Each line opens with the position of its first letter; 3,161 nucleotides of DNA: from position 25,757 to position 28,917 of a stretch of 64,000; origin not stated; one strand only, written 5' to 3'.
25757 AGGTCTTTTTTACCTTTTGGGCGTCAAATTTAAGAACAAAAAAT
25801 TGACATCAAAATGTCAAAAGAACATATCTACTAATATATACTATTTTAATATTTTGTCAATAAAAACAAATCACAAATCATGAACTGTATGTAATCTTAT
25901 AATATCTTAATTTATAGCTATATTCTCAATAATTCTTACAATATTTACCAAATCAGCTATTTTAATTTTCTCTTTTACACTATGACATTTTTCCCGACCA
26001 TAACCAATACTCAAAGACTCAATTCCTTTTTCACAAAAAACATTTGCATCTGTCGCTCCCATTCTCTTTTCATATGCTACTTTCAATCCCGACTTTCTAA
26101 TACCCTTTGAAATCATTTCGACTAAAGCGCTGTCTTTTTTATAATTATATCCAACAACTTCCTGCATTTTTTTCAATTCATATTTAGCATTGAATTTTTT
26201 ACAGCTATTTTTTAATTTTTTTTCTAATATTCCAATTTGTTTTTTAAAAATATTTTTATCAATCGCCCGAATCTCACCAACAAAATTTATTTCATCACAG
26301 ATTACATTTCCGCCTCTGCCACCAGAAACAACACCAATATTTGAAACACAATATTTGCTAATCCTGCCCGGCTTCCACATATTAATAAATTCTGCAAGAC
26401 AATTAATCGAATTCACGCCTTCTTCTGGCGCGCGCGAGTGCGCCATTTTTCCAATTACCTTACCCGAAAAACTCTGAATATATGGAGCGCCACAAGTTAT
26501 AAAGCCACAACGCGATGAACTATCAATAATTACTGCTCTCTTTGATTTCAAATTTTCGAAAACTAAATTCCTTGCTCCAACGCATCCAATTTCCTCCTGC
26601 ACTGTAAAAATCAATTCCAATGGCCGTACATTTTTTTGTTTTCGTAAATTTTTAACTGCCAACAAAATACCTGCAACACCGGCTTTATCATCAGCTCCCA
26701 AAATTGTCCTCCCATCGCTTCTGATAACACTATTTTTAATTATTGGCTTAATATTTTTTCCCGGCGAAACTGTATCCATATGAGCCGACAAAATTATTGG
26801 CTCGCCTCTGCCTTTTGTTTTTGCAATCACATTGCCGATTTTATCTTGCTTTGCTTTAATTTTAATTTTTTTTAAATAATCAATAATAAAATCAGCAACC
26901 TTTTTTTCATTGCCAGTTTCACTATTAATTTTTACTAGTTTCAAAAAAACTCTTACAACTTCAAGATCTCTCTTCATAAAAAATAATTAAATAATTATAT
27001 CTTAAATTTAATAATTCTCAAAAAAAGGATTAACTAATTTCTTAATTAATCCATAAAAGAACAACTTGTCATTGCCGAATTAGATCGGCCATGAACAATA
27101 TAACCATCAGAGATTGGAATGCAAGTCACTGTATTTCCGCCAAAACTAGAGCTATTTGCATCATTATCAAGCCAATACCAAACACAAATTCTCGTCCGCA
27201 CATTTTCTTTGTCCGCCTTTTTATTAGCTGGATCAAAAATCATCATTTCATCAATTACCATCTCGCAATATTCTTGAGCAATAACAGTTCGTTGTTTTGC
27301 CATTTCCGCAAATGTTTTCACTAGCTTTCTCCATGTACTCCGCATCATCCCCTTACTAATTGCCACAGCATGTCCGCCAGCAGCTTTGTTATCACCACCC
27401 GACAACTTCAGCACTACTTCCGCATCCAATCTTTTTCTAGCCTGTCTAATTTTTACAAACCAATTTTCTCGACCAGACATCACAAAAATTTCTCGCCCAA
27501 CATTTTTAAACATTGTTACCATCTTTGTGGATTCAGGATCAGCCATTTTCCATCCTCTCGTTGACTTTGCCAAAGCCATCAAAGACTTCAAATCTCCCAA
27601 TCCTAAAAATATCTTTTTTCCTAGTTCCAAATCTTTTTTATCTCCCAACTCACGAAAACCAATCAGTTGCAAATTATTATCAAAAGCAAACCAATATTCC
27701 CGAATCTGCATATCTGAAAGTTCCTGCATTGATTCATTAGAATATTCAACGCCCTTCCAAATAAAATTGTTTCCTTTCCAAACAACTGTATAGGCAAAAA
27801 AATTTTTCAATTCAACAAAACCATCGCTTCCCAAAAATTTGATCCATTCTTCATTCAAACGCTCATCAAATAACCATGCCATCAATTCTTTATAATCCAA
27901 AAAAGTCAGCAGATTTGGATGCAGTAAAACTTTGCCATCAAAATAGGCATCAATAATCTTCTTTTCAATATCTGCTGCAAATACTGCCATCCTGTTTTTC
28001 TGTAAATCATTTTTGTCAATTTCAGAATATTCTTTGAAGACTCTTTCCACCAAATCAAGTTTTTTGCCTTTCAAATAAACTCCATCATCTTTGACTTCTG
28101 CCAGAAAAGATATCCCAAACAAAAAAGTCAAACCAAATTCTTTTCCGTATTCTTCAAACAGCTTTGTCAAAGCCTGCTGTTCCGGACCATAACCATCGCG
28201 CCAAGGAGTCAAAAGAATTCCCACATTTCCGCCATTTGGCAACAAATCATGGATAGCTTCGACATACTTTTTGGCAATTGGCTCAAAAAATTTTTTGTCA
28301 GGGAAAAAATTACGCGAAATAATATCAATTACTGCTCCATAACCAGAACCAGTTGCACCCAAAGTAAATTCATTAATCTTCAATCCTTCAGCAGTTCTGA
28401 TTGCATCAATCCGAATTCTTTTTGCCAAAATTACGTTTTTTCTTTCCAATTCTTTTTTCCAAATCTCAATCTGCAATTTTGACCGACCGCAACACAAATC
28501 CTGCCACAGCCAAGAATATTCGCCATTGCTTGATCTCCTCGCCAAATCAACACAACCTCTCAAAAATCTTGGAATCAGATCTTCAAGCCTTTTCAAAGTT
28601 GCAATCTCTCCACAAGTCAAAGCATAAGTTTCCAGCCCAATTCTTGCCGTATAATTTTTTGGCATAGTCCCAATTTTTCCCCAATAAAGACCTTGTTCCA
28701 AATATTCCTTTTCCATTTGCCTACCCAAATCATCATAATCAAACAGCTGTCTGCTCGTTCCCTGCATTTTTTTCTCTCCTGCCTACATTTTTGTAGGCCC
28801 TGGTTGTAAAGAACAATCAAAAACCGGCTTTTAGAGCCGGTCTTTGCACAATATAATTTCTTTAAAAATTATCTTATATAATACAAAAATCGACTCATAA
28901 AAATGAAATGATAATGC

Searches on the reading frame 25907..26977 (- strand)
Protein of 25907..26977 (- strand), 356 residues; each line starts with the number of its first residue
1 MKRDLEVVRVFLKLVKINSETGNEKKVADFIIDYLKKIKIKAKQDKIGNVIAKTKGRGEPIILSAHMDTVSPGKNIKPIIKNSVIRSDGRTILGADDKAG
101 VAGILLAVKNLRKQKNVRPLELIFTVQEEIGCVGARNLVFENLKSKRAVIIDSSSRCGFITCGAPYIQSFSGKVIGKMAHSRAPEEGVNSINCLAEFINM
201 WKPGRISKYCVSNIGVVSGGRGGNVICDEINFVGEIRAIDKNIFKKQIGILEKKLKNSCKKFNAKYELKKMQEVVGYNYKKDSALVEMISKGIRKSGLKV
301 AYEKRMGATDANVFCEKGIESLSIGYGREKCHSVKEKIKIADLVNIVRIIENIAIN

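Call 4: search_protein_families(library=pfam, proteins=[window:25907-26977:-], max_evalue=1)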
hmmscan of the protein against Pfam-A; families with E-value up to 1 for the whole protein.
window:25907-26977:- (356 aa): 4 families
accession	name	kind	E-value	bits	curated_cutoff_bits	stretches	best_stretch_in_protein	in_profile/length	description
PF01546.33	Peptidase_M20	-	3.6e-21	76.5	24.6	1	62-354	1-204/206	Peptidase family M20/M25/M40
PF05343.19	Peptidase_M42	-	2e-15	57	23.2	3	95-154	133-191/292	M42 glutamyl aminopeptidase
PF04389.22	Peptidase_M28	-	1.9e-12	47.8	21.3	1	49-142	1-80/193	Peptidase family M28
PF07687.19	M20_dimer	-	3e-11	43.7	21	1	173-261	12-105/107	Peptidase dimerisation domain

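Call 58: search_protein_families(library=padloc, proteins=[window:25907-26977:-], max_evalue=1)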
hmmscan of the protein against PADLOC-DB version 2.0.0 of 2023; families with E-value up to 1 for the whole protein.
window:25907-26977:- (356 aa): 0 families

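Call 64: find_related_loci(query=A8, collection=genome_contigs, flank=6000)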
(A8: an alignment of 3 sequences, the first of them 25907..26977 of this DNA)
Query A8 (356 aa) in genome_contigs; peptide patterns used: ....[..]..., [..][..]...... (x = any residue, [..] = any of these).
247 stretches matched a pattern; 134 encode a relative of the query (tblastn E <= 1e-3); the best 80 are kept; 80 distinct loci.
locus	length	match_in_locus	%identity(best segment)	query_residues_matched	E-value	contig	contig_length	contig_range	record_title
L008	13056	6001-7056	75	2-353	4e-176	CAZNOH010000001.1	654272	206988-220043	MAG TPA_asm: uncultured Candidatus Saccharibacteria bacterium isolate SRP302447_co1_146 genome assembly, contig: NODE_19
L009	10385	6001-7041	39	6-350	6e-64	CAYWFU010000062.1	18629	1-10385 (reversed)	MAG TPA_asm: uncultured bacterium isolate binchicken_co232_183 genome assembly, contig: NODE_5814_length_18629_cov_8.206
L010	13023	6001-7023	37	7-343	3e-62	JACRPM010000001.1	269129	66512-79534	MAG: Candidatus Saganbacteria bacterium isolate NC_groundwater_1987_Pr3_S-0.2um_52_14 scaffold_117224, whole genome shot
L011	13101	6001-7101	35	4-354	4e-60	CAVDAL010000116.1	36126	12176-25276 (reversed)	Acutalibacteraceae bacterium isolate SRR8978220_cleanbin_000003 genome assembly, contig: Spades_SRR8978220_contig_62, wh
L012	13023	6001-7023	36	7-351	9e-60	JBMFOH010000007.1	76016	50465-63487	MAG: bacterium isolate KM4338-32 NODE_7_length_76016_cov_6.471550, whole genome shotgun sequence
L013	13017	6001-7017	35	11-353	1e-58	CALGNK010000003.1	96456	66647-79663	MAG: uncultured bacterium isolate L1_Bin_METABAT__224_1 genome assembly, contig: c_000000619588, whole genome shotgun se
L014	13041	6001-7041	36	1-343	1e-58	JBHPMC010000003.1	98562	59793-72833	Candidatus Margulisiibacteriota bacterium isolate SAG AM-324-J15 AM-324-J15_NODE_3, whole genome shotgun sequence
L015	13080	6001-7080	32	1-355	3e-57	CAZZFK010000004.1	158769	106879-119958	MAG TPA_asm: uncultured bacterium isolate SRP220891_co4_234 genome assembly, contig: NODE_84_length_158769_cov_16.368172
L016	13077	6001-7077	31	6-353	8e-57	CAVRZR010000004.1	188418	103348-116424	MAG: uncultured Actinomycetes bacterium isolate MFD05942.bin.2.130 genome assembly, contig: contig_64813, whole genome s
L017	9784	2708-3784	31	7-349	1e-51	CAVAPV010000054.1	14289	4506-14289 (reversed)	Agathobacter rectalis isolate H07606-L1_cleanbin_000018 genome assembly, contig: Spades_H07606-L1_contig_3340, whole gen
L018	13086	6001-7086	35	6-354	3e-62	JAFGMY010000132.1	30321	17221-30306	MAG: Actinomycetota bacterium isolate Zod_Metabat.502 k87_10575732, whole genome shotgun sequence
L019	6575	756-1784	31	11-350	1e-46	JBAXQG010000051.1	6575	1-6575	MAG: bacterium isolate ELA551 MAG551_51, whole genome shotgun sequence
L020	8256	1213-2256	28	7-343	6e-46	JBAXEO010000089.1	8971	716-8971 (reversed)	MAG: Coriobacteriia bacterium isolate ELA247 MAG247_89, whole genome shotgun sequence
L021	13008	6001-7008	31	7-339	2e-43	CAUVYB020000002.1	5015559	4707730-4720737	MAG: Oceanispirochaeta sp. isolate ad914ab2-c474-4686-8d91-9d01a62ebd63 genome assembly, contig: contig_2, whole genome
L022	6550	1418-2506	31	9-351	5e-42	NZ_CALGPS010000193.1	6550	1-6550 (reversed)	MAG: uncultured Dialister sp. isolate SRR7658648_bin.83_CONCOCT_v1.1_MAG ERZ1034920.4573, whole genome shotgun sequence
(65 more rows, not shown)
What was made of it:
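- Tried and rejected: The M20 scan then found L008 (call 64).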

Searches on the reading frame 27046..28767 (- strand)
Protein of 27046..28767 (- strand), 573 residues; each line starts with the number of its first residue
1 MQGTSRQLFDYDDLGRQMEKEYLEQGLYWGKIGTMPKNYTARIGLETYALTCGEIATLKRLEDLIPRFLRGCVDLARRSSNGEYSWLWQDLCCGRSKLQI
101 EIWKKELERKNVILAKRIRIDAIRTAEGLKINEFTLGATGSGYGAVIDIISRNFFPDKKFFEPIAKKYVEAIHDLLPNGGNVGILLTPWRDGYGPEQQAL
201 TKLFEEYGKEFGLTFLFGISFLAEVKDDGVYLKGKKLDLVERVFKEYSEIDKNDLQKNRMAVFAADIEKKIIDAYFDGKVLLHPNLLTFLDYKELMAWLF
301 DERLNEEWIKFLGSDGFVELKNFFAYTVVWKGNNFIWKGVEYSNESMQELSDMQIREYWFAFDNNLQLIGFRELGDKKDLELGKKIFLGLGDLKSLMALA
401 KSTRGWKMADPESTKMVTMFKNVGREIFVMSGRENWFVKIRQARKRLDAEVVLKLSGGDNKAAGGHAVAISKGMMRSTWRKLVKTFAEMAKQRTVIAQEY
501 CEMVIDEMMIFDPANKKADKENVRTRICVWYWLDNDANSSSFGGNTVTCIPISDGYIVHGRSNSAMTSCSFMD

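Call 4: search_protein_families(library=pfam, proteins=[window:27046-28767:-], max_evalue=1)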
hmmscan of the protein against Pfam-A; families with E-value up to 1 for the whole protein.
window:27046-28767:- (573 aa): 0 families

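Call 16: search_protein_families(library=ncbifam, proteins=[window:27046-28767:-], max_evalue=1)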
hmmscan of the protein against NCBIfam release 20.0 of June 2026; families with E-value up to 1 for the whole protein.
window:27046-28767:- (573 aa): 1 family
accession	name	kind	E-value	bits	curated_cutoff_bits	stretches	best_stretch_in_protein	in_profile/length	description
TIGR01291.1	nodJ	subfamily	0.38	10.3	206.65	1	470-511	66-107/253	ABC-2 type transporter, NodJ family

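Call 57: search_solved_structures(query=window:27046-28767:-, max_evalue=10)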
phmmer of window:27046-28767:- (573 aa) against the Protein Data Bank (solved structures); distinct sequences matched with E-value up to 10: 2.
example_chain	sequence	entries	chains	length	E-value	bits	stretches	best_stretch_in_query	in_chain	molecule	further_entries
9k7y_A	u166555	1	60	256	0.055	15.3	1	199-232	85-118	Cage-i53-Zn1-HEHE-14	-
8kac_A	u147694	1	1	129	0.78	11.5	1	203-274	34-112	De novo design protein -NX1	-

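Call 58: search_protein_families(library=padloc, proteins=[window:27046-28767:-], max_evalue=1)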
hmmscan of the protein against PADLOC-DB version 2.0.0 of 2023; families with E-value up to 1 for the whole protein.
window:27046-28767:- (573 aa): 0 families

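Call 59: search_protein_families(library=phrogs, proteins=[window:27046-28767:-], max_evalue=1)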
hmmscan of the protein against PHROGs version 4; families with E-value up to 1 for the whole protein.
window:27046-28767:- (573 aa): 0 families
